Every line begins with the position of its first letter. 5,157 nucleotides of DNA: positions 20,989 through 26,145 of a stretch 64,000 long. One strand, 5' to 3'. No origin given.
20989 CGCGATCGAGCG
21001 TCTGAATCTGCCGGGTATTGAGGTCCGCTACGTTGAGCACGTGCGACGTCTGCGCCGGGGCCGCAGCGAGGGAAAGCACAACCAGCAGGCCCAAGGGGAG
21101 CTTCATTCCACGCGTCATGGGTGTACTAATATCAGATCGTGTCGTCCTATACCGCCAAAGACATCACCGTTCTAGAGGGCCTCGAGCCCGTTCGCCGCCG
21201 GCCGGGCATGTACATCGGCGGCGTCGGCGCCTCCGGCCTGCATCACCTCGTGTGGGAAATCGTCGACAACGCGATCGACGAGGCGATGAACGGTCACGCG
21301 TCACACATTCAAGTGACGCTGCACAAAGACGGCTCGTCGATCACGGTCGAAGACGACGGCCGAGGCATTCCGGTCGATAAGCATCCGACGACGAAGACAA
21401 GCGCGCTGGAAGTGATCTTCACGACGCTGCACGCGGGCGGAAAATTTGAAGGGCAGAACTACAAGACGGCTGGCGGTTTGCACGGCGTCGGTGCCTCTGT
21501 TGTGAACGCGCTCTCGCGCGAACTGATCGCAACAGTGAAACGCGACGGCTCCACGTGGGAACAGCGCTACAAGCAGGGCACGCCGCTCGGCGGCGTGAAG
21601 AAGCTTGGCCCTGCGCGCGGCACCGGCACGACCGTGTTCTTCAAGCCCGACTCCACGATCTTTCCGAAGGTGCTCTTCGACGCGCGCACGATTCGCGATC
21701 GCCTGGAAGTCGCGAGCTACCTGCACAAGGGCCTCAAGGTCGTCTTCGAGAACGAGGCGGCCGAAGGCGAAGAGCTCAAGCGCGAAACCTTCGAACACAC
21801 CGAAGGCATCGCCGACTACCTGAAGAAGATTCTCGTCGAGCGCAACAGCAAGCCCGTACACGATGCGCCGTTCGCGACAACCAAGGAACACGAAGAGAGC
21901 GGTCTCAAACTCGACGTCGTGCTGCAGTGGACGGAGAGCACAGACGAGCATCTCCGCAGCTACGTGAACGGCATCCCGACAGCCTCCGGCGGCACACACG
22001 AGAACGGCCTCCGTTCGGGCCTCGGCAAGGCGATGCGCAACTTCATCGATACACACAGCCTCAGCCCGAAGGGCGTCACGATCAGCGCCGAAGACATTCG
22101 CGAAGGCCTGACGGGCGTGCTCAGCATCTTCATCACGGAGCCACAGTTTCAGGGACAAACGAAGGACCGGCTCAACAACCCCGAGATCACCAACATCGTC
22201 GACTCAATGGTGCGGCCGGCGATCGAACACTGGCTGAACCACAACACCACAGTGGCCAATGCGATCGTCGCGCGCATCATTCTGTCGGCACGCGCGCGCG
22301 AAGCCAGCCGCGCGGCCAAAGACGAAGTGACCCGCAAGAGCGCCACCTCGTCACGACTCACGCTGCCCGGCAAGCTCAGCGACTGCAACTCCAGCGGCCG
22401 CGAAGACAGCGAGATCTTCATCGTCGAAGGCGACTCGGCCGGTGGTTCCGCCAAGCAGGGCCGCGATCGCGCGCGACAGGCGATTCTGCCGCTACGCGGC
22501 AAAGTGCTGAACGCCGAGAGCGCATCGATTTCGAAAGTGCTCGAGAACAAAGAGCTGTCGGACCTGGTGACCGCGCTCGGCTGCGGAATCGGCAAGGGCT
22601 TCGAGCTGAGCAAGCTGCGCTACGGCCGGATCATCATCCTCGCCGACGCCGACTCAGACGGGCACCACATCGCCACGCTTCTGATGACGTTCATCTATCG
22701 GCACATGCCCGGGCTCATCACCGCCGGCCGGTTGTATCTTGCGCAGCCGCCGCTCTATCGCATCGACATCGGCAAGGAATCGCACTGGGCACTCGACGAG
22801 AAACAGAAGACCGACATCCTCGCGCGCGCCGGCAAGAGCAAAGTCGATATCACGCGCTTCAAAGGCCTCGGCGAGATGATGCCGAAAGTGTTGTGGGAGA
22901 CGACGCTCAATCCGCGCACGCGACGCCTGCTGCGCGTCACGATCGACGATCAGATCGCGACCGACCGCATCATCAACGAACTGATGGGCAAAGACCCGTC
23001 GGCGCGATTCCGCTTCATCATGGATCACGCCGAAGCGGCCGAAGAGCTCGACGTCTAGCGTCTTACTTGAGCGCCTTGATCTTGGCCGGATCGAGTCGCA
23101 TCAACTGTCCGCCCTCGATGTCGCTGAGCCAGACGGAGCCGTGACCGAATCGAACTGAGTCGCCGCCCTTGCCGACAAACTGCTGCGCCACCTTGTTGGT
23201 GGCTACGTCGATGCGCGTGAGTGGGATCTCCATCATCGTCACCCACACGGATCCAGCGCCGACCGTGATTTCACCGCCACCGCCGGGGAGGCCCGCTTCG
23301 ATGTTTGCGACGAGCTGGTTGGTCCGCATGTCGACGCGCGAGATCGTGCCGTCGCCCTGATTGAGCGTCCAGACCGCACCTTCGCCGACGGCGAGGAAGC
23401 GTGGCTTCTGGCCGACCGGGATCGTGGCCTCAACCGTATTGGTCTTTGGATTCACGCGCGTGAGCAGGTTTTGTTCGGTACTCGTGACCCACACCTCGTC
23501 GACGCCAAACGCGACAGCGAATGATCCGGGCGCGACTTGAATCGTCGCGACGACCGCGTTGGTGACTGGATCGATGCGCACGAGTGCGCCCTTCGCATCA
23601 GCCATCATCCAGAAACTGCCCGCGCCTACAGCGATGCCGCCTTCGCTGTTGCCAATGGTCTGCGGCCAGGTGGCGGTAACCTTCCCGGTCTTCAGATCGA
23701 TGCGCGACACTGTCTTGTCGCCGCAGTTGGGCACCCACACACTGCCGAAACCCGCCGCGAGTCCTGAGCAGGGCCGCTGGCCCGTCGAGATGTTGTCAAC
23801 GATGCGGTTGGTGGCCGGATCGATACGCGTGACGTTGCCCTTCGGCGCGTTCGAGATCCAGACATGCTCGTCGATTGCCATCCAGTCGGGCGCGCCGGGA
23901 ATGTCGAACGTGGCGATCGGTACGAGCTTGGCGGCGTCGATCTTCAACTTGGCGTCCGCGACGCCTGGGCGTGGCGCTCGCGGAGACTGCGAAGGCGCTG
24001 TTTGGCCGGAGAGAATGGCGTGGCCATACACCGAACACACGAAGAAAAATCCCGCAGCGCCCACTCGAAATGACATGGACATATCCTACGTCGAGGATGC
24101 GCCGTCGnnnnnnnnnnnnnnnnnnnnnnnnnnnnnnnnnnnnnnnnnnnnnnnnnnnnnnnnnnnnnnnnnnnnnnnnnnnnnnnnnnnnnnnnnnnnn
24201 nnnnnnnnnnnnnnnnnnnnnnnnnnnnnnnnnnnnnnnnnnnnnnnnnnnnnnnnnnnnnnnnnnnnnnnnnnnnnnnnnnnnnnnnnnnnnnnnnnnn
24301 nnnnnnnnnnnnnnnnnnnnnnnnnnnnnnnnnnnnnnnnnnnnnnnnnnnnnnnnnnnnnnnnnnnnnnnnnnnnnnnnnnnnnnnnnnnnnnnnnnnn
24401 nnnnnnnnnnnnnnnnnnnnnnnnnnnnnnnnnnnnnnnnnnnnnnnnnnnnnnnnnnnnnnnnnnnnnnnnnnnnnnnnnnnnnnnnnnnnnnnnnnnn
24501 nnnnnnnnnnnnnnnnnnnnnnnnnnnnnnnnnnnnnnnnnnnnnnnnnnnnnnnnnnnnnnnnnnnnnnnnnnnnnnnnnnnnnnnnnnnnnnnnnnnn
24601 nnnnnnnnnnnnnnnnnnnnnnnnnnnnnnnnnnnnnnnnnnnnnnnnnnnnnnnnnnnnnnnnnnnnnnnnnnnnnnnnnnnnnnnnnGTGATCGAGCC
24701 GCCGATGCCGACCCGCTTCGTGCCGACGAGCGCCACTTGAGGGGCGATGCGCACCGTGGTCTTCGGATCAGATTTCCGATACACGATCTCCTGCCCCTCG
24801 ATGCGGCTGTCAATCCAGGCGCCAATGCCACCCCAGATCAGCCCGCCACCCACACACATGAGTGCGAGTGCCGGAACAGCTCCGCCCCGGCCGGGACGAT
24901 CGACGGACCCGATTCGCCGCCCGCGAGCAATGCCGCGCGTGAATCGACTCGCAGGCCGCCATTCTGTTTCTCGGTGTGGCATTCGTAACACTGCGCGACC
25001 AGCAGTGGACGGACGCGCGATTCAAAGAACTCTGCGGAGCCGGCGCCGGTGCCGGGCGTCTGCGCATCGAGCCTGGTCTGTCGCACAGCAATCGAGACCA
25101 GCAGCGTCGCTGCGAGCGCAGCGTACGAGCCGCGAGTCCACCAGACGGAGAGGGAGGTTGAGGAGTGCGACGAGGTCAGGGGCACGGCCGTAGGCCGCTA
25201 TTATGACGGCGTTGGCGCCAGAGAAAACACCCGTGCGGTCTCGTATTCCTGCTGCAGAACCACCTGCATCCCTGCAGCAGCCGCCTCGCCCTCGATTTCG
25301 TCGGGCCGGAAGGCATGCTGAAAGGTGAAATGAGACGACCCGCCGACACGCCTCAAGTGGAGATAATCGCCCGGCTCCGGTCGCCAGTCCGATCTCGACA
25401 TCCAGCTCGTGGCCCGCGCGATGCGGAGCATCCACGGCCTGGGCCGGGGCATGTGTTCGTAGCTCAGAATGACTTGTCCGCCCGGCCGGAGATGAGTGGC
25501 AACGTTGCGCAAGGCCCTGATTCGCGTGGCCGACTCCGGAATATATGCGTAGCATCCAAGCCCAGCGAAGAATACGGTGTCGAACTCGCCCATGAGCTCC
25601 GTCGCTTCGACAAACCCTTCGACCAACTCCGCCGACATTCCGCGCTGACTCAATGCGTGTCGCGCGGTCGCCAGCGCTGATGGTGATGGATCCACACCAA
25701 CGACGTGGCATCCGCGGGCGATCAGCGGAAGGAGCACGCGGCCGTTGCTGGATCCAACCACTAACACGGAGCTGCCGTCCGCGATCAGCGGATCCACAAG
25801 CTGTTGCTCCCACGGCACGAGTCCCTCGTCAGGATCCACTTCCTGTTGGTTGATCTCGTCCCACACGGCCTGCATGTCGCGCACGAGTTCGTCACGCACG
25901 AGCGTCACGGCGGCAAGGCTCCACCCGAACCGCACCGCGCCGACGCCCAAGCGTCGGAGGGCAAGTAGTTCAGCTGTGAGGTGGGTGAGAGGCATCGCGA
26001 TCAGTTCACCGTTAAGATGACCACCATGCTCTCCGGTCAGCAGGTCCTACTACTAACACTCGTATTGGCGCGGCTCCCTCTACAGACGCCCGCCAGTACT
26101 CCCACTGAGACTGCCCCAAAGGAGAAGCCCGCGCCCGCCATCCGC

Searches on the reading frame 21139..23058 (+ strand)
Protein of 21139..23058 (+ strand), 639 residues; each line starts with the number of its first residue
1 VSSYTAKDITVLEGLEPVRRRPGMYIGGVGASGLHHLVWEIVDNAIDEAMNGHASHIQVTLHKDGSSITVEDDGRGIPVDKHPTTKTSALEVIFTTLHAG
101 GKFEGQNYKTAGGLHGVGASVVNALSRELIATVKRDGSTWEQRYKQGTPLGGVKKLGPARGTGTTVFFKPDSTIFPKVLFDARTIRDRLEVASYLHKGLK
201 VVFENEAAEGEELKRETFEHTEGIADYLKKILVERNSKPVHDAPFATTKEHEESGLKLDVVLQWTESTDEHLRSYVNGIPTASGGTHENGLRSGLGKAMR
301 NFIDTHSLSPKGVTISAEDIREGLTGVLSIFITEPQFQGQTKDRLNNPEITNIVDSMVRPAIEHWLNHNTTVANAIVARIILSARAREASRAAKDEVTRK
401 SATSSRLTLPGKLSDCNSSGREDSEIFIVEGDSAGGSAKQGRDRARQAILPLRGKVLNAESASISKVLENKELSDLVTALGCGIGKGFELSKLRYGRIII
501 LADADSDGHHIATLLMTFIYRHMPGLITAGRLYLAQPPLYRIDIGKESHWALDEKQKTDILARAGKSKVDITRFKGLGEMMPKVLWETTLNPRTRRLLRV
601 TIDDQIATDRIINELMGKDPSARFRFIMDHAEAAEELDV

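Call 45: search_protein_families(library=pfam, max_evalue=0.00001, proteins=[window:21139-23058:+])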
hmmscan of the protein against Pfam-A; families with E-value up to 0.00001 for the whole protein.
window:21139-23058:+ (639 aa): 4 families
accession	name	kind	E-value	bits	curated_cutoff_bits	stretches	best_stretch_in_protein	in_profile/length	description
PF00204.31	DNA_gyraseB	-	6.1e-51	172.8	27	1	223-395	1-172/173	DNA gyrase B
PF00986.26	DNA_gyraseB_C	-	5.7e-26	90.9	29.8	1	566-628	1-63/63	DNA gyrase B subunit, carboxyl terminus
PF02518.31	HATPase_c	-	7.5e-20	71.9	26.4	1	32-171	4-108/111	Histidine kinase-, DNA gyrase B-, and HSP90-like ATPase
PF01751.28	Toprim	-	6.7e-16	58.7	23.1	1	425-536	1-95/96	Toprim domain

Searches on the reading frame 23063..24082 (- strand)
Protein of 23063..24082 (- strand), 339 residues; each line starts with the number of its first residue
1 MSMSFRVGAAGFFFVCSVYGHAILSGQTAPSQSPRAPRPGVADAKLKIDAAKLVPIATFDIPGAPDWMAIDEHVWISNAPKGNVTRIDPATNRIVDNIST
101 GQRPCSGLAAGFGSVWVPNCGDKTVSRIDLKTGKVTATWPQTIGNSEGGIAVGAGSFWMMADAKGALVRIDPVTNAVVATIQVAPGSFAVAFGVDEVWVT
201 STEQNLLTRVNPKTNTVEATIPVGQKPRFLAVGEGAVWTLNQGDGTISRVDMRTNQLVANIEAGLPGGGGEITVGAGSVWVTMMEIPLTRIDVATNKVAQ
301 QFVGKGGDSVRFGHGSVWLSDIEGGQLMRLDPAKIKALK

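Call 45: search_protein_families(library=pfam, max_evalue=0.00001, proteins=[window:23063-24082:-])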
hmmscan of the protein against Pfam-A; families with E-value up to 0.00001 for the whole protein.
window:23063-24082:- (339 aa): 2 families
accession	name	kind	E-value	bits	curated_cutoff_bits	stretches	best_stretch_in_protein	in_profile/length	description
PF21959.2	DUF6923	-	4.3e-13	50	27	0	122-180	108-167/234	Repeat of unknown function (DUF6923)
PF16819.11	DUF5074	-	2.6e-09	37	27.2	0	124-219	118-220/353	Domain of unknown function (DUF5074)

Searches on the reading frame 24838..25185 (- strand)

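Call 46: search_protein_families(library=pfam, max_evalue=0.00001, proteins=[window:24838-25185:-])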
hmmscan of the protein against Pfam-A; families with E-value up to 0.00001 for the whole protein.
window:24838-25185:- (115 aa): 1 family
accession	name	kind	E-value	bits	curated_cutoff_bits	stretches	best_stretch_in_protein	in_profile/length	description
PF07635.16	PSCyt1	-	4.6e-09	37.2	22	1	66-102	1-38/59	Planctomycete cytochrome C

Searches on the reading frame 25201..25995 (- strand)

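Call 46: search_protein_families(library=pfam, max_evalue=0.00001, proteins=[window:25201-25995:-])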
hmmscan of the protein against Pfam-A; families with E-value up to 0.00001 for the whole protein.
window:25201-25995:- (264 aa): 5 families
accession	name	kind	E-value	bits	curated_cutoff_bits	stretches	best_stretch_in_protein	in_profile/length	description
PF13649.12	Methyltransf_25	-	1.7e-13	51.5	27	1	77-173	1-97/97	Methyltransferase domain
PF08242.18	Methyltransf_12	-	2e-11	44.9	30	1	78-174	1-97/98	Methyltransferase domain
PF08241.18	Methyltransf_11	-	8.3e-11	42.8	21.2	1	79-177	2-95/95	Methyltransferase domain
PF13489.12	Methyltransf_23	-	2.5e-07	31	27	1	71-246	20-162/164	Methyltransferase domain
PF13847.12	Methyltransf_31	-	6.9e-07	29.5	27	1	73-181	3-113/145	Methyltransferase domain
